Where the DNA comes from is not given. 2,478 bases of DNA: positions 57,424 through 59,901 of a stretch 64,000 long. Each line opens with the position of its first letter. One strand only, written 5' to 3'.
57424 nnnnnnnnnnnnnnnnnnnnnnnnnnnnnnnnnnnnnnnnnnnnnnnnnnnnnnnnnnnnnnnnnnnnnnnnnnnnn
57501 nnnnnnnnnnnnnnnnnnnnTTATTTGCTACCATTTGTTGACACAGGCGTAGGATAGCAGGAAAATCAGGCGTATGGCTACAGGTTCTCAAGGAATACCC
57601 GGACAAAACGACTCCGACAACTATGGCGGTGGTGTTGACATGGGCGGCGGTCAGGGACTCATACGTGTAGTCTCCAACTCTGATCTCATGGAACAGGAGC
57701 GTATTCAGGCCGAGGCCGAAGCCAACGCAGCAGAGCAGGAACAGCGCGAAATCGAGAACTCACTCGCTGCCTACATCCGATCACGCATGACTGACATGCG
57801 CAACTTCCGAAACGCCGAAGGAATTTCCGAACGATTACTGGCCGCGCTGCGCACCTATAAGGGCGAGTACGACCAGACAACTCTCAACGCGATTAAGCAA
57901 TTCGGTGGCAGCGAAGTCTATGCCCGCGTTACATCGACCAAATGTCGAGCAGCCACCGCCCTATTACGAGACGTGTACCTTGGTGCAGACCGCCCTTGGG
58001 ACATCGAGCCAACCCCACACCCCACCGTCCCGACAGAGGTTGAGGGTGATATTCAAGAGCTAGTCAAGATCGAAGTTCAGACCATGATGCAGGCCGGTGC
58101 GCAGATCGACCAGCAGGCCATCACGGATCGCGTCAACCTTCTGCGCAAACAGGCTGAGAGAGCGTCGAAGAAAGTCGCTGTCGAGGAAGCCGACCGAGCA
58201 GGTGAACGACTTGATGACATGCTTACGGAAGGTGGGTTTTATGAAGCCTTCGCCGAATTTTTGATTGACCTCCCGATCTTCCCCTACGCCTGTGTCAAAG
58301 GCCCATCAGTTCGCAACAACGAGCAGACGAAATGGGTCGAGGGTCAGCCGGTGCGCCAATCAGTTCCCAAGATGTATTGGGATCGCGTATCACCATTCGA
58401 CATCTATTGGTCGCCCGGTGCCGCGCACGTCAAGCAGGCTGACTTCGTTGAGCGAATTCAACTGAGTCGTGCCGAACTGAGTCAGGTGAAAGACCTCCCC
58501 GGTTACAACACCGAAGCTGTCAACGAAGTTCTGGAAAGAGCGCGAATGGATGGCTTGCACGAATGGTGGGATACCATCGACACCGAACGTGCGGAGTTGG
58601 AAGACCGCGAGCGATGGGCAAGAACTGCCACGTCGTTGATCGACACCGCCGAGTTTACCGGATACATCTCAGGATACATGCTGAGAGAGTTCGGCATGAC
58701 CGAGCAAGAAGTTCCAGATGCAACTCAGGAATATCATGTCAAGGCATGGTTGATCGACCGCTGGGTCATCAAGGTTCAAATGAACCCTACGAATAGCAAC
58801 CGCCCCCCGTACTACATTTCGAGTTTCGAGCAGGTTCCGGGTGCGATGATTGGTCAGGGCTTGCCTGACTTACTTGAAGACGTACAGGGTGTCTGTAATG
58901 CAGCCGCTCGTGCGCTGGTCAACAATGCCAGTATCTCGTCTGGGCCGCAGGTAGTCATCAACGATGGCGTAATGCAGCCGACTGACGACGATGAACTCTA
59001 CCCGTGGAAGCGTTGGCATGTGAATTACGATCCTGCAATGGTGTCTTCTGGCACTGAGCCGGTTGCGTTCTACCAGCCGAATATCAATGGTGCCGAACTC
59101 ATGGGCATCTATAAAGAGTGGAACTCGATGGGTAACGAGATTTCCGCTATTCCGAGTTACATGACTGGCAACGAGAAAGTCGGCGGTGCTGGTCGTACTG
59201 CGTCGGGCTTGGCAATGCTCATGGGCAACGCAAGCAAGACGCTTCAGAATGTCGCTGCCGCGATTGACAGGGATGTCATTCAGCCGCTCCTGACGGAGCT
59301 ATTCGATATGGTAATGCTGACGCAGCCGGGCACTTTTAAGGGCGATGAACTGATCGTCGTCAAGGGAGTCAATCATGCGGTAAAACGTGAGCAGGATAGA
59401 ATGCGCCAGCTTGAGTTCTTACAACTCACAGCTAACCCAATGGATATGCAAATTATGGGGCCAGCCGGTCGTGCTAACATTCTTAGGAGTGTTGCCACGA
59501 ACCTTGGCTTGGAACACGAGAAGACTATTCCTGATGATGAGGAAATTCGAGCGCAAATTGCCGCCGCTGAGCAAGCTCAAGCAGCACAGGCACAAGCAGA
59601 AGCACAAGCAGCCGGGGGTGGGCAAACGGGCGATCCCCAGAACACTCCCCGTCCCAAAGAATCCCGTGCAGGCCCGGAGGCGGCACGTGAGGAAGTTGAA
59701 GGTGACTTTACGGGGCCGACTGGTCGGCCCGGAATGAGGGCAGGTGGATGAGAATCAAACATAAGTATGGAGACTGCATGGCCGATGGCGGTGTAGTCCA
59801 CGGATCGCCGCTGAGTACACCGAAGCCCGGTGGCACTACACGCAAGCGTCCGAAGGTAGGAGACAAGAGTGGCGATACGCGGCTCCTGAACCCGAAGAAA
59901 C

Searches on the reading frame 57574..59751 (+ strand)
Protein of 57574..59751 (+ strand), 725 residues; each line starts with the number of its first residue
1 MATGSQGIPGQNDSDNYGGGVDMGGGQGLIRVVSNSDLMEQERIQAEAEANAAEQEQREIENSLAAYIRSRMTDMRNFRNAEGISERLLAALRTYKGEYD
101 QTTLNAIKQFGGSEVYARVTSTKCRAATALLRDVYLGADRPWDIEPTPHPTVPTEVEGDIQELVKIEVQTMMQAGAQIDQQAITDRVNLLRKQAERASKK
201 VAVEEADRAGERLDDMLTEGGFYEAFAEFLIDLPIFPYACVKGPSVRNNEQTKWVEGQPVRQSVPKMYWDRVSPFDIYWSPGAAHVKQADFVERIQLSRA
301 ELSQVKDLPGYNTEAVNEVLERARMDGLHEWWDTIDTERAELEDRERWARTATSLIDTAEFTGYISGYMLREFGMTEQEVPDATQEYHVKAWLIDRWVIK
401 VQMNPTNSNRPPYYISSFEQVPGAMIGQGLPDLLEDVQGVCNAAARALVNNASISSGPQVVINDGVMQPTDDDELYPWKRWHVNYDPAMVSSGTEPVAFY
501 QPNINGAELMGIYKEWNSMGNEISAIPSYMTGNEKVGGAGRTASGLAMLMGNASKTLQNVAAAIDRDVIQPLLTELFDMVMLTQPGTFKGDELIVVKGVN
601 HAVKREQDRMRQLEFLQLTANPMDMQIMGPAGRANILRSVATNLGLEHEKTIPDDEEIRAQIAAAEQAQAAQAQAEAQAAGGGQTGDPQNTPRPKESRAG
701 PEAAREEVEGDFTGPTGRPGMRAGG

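Call 41: search_protein_families(library=phrogs, proteins=[window:57574-59751:+], max_evalue=0.00001)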
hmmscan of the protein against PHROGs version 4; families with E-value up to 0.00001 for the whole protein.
window:57574-59751:+ (725 aa): 2 families
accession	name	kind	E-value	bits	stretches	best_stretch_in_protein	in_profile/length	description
phrog_332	-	connector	5.3e-61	207.6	1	58-693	4-546/560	head-tail adaptor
phrog_449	-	connector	1.4e-07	31.4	1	564-687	386-510/520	head-tail adaptor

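Call 63: search_dna_similar(query=window:57574-59751:+, collection=phages, mode=protein, max_rows=15)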
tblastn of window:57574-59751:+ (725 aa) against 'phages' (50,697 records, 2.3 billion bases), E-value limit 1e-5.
Records with a match: 38; places in all: 38; records where one place covers at least 80% of the query: 16.
Best place of each record, by identity: <60% 38.
By first word of the organism name: Roseobacter 11; Rhizobium 7; Pelagibacter 4; Puniceispirillum 2; Aeromonas 2; Pseudoalteromonas 2; Caudoviricetes 2; Vibrio 2; Sinorhizobium 1; Pseudomonas 1; and 4 more.
By host as written in the record: Rhodobacteraceae bacterium FZCC0040 4; Rhodobacteraceae bacterium FZCC0023 4; Candidatus Pelagibacter sp. HTCC7211 3; Rhizobium phaseoli N831 2; Candidatus Puniceispirillum marinum IMCC1322 2; - 2; Vibrio anguillarum PF4 2; Rhizobium etli T3_14 1; and 18 more.
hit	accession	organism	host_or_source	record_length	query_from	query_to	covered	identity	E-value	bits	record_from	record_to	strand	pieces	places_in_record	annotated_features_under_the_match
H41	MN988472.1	Rhizobium phage RHph_TM3_14A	Rhizobium etli T3_14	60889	63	658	82%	49.3%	2e-177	568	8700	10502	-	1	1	portal protein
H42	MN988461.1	Rhizobium phage RHph_TM27A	Rhizobium phaseoli N831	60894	63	658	82%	49.3%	2e-177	568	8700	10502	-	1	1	portal protein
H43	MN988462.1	Rhizobium phage RHph_TM27B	Rhizobium phaseoli N831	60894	63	658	82%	49.3%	2e-177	568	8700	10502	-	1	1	portal protein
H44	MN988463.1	Rhizobium phage RHph_TM29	Rhizobium phaseoli N931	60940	63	658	82%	49.3%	2e-177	568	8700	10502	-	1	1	portal protein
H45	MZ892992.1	Roseobacter phage CRP-738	Rhodobacteraceae bacterium FZCC0089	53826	66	657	82%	26.4%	8e-42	171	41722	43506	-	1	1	putative portal protein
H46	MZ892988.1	Roseobacter phage CRP-212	Rhodobacteraceae bacterium FZCC0040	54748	64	657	82%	25.8%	3e-43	175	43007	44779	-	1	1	putative portal protein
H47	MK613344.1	Roseobacter phage CRP-2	Rhodobacteraceae bacterium FZCC0023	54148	63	651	81%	25.4%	2e-39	163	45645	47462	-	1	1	putative portal protein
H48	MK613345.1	Roseobacter phage CRP-3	Rhodobacteraceae bacterium FZCC0040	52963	64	657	82%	25.1%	1e-39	164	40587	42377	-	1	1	putative portal protein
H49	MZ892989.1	Roseobacter phage CRP-235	Rhodobacteraceae bacterium FZCC0040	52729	64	657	82%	25.0%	2e-41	169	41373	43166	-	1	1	putative portal protein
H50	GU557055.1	Puniceispirillum phage HMO-2011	Candidatus Puniceispirillum marinum ...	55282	63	651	81%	24.8%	7e-36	152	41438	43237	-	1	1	putative portal protein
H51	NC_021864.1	Puniceispirillum phage HMO-2011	Candidatus Puniceispirillum marinum ...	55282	63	651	81%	24.8%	7e-36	152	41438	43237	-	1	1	head-tail adaptor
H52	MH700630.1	Sinorhizobium phage phiM6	Sinorhizobium meliloti 1021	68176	76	654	80%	25.2%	3e-32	140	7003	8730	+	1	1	portal protein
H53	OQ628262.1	Aeromonas phage vB_AsaP_MQM1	Aeromonas salmonicida subsp. salmonicida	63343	64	622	77%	25.7%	3e-28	128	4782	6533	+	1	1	portal protein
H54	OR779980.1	Pseudoalteromonas phage vB_Pun_Y3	Pseudoalteromonas nigrifaciens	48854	64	658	82%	24.0%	4e-23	112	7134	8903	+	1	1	portal protein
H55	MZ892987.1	Roseobacter phage CRP-207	Rhodobacteraceae bacterium FZCC0040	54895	63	651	81%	24.3%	3e-41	168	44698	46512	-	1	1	putative portal protein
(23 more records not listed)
